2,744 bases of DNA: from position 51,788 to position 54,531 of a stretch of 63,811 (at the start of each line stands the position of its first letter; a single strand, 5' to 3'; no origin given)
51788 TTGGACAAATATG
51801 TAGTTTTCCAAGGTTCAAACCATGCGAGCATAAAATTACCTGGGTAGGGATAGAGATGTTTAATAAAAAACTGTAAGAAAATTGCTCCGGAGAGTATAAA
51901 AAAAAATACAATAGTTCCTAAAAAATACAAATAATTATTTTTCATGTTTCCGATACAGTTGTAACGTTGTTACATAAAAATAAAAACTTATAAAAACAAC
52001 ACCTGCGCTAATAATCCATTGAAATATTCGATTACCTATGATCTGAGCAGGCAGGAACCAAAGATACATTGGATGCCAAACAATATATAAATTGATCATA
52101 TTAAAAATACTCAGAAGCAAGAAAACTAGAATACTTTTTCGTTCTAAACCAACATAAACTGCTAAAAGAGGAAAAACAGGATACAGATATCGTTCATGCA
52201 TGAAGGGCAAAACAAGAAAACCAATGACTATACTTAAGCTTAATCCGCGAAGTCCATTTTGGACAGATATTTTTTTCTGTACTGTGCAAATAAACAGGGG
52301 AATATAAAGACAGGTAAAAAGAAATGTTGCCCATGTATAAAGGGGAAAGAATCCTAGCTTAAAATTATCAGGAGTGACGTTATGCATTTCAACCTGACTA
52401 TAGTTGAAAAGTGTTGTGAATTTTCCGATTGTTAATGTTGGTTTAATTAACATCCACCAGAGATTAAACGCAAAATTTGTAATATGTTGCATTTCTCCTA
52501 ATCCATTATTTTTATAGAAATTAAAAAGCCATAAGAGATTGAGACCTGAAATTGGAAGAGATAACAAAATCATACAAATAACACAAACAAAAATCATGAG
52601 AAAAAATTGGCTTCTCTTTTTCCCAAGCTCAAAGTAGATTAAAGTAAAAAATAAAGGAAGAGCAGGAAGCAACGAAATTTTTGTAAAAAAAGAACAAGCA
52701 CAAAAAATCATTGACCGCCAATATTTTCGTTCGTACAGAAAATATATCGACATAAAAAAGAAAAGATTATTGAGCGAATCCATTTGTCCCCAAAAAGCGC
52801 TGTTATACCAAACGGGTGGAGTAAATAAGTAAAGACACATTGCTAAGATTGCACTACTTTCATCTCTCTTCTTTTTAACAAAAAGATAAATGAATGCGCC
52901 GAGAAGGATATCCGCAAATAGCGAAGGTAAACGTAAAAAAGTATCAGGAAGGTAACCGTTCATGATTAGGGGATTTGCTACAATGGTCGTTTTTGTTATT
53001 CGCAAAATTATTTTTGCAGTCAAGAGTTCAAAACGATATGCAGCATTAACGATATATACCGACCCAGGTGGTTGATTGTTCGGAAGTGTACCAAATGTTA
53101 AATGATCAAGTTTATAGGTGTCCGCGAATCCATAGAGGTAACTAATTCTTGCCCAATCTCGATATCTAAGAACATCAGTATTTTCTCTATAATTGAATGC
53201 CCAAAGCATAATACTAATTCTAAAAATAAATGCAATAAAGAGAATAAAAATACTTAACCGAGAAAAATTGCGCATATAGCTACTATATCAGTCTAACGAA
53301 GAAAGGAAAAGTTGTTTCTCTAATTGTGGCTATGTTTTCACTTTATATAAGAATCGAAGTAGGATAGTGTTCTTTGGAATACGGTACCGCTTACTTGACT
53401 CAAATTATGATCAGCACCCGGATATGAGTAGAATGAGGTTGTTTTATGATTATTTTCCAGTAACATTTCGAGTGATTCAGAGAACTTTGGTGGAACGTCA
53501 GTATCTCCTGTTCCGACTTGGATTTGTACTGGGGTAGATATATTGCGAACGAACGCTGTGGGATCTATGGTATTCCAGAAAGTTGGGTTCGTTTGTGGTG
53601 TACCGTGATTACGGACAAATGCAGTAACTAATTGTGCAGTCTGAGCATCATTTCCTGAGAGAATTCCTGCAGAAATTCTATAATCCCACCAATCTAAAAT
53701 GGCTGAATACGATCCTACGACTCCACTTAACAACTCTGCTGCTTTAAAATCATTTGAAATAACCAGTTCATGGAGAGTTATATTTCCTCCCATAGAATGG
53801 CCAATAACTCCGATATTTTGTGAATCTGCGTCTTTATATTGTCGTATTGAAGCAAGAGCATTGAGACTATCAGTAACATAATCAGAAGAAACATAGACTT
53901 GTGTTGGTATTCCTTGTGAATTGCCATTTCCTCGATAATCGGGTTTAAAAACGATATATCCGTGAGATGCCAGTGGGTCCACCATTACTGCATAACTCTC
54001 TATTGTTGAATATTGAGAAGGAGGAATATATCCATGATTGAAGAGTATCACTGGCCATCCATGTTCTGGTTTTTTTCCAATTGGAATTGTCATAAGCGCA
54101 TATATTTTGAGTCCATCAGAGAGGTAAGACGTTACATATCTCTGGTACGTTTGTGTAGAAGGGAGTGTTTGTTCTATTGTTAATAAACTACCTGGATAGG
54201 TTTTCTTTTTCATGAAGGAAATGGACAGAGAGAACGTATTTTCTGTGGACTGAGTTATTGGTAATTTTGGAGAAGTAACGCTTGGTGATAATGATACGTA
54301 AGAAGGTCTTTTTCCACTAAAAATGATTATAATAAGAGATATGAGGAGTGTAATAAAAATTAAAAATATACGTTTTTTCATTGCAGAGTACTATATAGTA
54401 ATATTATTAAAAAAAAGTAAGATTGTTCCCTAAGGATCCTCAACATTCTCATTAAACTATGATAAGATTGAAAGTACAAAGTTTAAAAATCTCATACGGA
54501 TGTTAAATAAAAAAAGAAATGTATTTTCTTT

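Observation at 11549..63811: Half of the window is GT-C-type membrane glycosyltransferase paralogs: 19 genes from at least four families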

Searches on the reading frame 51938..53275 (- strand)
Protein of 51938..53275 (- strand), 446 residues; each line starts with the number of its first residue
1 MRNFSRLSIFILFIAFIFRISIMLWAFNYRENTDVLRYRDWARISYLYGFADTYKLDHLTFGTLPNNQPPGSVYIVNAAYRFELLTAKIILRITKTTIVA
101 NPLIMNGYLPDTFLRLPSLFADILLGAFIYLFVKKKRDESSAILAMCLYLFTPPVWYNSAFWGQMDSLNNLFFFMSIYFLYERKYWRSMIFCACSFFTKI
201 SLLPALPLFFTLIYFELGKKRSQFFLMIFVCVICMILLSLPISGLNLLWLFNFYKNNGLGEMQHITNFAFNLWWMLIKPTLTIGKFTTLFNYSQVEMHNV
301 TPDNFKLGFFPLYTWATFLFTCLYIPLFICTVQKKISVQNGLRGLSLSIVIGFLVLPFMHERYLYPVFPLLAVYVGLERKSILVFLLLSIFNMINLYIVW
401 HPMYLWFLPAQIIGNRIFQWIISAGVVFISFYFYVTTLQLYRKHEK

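Call 6: search_protein_families(library=pfam, proteins=[window:51938-53275:-], max_evalue=0.01)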
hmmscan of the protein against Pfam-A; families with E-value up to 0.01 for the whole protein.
window:51938-53275:- (446 aa): 0 families

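Call 21: search_protein_families(library=ncbifam, proteins=[window:51938-53275:-], max_evalue=0.01)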
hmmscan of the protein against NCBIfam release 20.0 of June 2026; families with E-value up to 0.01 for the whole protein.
window:51938-53275:- (446 aa): 0 families

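Call 26: find_homologous_proteins(query=window:51938-53275:-, max_evalue=0.001)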
Query window:51938-53275:- (446 aa): 138 proteins with E <= 0.001 among 7641 candidates; the best 120 are listed.
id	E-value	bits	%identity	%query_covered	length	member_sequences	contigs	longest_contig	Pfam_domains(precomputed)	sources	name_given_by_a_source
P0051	2.0e-295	999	100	100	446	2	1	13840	-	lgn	-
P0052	8.9e-131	456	51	100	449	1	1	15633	-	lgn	-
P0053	8.1e-129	449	50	99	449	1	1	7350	-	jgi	jgi:Gpi18-like mannosyltransferase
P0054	1.9e-128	448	50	95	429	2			-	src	-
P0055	6.7e-126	440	49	98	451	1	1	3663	-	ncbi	ncbi:MAG TPA: hypothetical protein VF810_00605 [Patescibacteria group bacterium]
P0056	1.1e-124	436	49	100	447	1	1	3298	-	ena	-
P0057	4.6e-124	434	49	100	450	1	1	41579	-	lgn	-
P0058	3.4e-123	431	48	99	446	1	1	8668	-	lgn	-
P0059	1.3e-119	419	47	100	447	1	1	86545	-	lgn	-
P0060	4.7e-119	417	48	96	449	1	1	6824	-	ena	-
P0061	1.1e-115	406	50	91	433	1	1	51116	-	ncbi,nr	ncbi:hypothetical protein HZA75_06700 [Candidatus Roizmanbacteria bacterium]|nr:hypothetical protein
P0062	8.2e-115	403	45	98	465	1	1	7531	-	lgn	-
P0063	3.3e-112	395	44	98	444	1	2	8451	-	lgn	-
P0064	1.0e-110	390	43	98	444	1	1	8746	PF06728.20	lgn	-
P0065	5.3e-110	387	44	96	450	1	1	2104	-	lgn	-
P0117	1.0e-83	301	37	98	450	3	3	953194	-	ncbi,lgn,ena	-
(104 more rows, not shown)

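Call 39: predict_structure(alignment_id=A3)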
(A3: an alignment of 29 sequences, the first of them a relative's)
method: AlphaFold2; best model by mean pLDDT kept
length: 446 residues; sequences in the alignment: 29
mean_pLDDT: 93.8   pTM: 0.93
mean pLDDT of the five models: 93.8, 93.6, 93.1, 92.8, 92.8
residues with pLDDT >= 90: 370; 70-90: 71; 50-70: 5; < 50: 0
segments of 3 or more residues with pLDDT < 50: none
pLDDT, mean of each block of 10 residues (from residue 1): 91 98 93 90 97 95 91 97 96 94 87 96 98 97 98 96 95 98 97 96 96 94 97 96 91 84 84 95 89 90 94 96 96 84 97 94 95 97 98 94 88 94 98 95 76
secondary structure, 60 per line:
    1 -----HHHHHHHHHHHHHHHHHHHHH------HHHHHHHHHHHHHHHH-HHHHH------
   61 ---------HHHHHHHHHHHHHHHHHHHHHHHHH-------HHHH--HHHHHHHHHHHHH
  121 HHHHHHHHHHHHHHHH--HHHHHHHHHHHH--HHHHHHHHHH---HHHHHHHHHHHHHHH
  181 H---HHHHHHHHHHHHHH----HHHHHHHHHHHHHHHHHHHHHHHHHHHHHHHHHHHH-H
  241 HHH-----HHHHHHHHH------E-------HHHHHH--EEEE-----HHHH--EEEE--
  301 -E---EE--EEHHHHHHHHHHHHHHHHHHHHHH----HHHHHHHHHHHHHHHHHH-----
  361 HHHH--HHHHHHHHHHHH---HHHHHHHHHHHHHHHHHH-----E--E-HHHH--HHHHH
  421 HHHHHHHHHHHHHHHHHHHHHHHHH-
elements in order: H6-26 H33-48 H50-54 H70-94 H102-105 H108-136 H139-150 H153-162 H166-181 H185-198 H203-238 H240-243 H249-257 H272-277 E280-283 H289-292 E295-298 H312-333 H338-355 H361-364 H367-378 H382-399 H410-413 H416-445

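Call 41: fold_search(model_id=the predicted structure, library=pdb)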
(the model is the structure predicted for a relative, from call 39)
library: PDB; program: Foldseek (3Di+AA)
matches with E <= 10: 113; with E <= 0.001: 7
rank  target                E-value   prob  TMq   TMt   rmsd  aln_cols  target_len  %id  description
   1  6snh_X                3.1e-05  1.00  0.65  0.61   7.6       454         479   15  Cryo-EM structure of yeast ALG6 in complex with 6AG9 Fab and Dol25-P-Glc (released 2020-03-11)
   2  9n9j_I                1.9e-04  1.00  0.40  0.28  15.7       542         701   13  Structure of a GRP94 folding intermediate engaged with a CCDC134- and FKBP11-bound secretory translocon (released 2025-11-19)
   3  9s6r_A                2.2e-04  1.00  0.60  0.68   6.6       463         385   11  Ternary cryo-EM structure of yeast ALG3 with Dol25-PP-GlcNAc2Man5, Dol25-P-Man, and Fab (released 2026-03-18)
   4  9wno_A                2.9e-04  1.00  0.61  0.66   6.8       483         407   13  Cryo-EM structure of Candida glabrata GPI mannosyltransferase I bound to Dol-P-Man (released 2025-12-03)
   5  5f15                  5.1e-04  1.00  0.51  0.43  10.9       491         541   11  Crystal Structure of ArnT from Cupriavidus metallidurans bound to Undecaprenyl phosphate (released 2016-02-17)
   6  9s6s_A                5.8e-04  1.00  0.45  0.38  12.1       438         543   14  Ternary cryo-EM structure of human ALG9 with Dol25-PP-GlcNAc2Man6, Dol25-P-Man and Fab (released 2026-03-18)
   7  5ezm                  9.8e-04  1.00  0.51  0.43  10.3       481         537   12  Crystal Structure of ArnT from Cupriavidus metallidurans in the apo state (released 2016-02-17)
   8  8imx_U                1.0e-03  1.00  0.52  0.55  10.5       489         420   11  Cryo-EM structure of GPI-T with a chimeric GPI-anchored protein (released 2023-08-16)
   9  7wld_U                1.6e-03  1.00  0.52  0.54  11.0       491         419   11  Cryo-EM structure of the human glycosylphosphatidylinositol transamidase complex at 2.53 Angstrom resolution (released 2022-04-27)
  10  7w72_U                2.5e-03  1.00  0.49  0.51  10.5       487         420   10  Structure of a human glycosylphosphatidylinositol (GPI) transamidase (released 2022-02-16)
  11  8pn9_A                2.9e-03  1.00  0.43  0.31  13.0       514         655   11  Structure of human oligosaccharyltransferase OST-A complex bound to NGI-1 (released 2024-05-08)
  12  7oci_F                3.9e-03  1.00  0.43  0.32  15.3       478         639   13  Cryo-EM structure of yeast Ost6p containing oligosaccharyltransferase complex (released 2022-02-16)
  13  8b6l_I                4.6e-03  1.00  0.37  0.27  16.6       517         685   11  Subtomogram average of the human Sec61-TRAP-OSTA-translocon (released 2022-12-07)
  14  5gmy_A                7.4e-03  1.00  0.44  0.26  16.4       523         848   14  Crystal structure of the Archaeoglobus fulgidus oligosaccharyltransferase (O29867_ARCFU) tethered with an acceptor pep (released 2017-02-01)
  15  7e9s_A                7.4e-03  1.00  0.44  0.26  14.6       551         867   12  Archaeal oligosaccharyltransferase AglB from Archaeoglobus fulgidus in complex with an inhibitory peptide and a dolich (released 2021-09-08)
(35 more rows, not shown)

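Call 48: find_encoding_contigs(protein=P0117, flank=10000, max_places=2)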
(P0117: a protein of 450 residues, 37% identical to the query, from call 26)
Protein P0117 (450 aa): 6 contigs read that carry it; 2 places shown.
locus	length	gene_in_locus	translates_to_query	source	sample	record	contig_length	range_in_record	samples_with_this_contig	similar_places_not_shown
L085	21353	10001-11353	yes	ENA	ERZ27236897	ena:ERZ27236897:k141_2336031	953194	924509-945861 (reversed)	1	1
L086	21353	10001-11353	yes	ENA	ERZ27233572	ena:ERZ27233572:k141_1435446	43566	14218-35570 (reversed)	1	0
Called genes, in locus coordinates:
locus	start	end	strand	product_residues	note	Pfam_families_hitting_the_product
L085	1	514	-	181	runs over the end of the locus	PF00466:Ribosomal_L10, PF27436:RL10_C (weak)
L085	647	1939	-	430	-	-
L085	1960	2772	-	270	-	-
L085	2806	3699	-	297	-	PF00687:Ribosomal_L1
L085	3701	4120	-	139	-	PF03946:Ribosomal_L11_N, PF00298:Ribosomal_L11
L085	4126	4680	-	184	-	PF02357:NusG, PF00467:KOW (weak)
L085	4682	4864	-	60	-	PF00584:SecE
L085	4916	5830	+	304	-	PF00483:NTP_transferase, PF12804:NTP_transf_3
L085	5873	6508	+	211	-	PF01569:PAP2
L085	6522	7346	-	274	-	PF14333:DUF4389 (weak)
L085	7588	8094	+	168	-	-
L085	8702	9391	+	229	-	PF04203:Sortase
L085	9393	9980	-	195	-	-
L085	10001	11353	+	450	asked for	-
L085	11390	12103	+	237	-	-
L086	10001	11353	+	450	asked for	-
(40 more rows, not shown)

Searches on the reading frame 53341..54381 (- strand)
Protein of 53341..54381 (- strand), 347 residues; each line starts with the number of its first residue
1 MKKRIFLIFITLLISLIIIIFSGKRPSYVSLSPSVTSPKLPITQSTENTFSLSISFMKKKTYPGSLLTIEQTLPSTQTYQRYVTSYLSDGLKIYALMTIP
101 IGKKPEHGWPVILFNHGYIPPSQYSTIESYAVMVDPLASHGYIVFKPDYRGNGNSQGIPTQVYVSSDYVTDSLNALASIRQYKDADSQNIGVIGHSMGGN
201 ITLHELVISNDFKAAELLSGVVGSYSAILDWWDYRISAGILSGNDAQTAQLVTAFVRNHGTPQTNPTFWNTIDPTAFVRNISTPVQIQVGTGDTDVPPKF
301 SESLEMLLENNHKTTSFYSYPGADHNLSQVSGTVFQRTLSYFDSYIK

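Call 6: search_protein_families(library=pfam, proteins=[window:53341-54381:-], max_evalue=0.01)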
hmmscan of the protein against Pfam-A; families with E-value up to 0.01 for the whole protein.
window:53341-54381:- (347 aa): 16 families
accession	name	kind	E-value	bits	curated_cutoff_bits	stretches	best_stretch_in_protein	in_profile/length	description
PF12146.15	Hydrolase_4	-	1.1e-14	54.8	27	1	112-207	7-95/239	Serine aminopeptidase, S33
PF00326.27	Peptidase_S9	-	5.3e-14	52.7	22.6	1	135-346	8-210/213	Prolyl oligopeptidase family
PF00561.26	Abhydrolase_1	-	9.8e-12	45.5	25.8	1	110-204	1-85/245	alpha/beta hydrolase fold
PF01738.24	DLH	-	1.2e-11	45.1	21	2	129-207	29-116/217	Dienelactone hydrolase family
PF02129.25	Peptidase_S15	-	4.5e-11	43.4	23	1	89-249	1-151/262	X-Pro dipeptidyl-peptidase (S15 family)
PF20434.5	BD-FAE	-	5.2e-10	39.6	26.8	1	103-306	7-213/215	BD-FAE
PF12697.13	Abhydrolase_6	-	9.4e-08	33.4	26.3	1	130-325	17-204/217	Alpha/beta hydrolase family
PF07224.18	Chlorophyllase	-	1e-06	28.2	26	1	108-202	41-130/301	Chlorophyllase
PF03403.19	PAF-AH_p_II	-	2.9e-06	26.5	20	0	104-153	95-139/372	Platelet-activating factor acetylhydrolase, isoform II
PF05448.18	AXE1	-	3.8e-05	23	21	0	70-215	48-203/321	Acetyl xylan esterase (AXE1)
PF07859.19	Abhydrolase_3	-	6.2e-05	23.3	25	1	169-326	49-207/210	alpha/beta hydrolase fold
PF07819.20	PGAP1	-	0.00016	21.9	24.3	1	166-209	69-112/233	PGAP1-like alpha/beta domain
PF12740.14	PETase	-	0.00033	20.6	28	1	124-215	64-152/263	PET hydrolase-like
PF03583.20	LIP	-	0.00073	19.4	23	1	128-223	13-107/286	Secretory lipase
PF00756.26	Esterase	-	0.0022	18.2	22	1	160-298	91-199/251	Putative esterase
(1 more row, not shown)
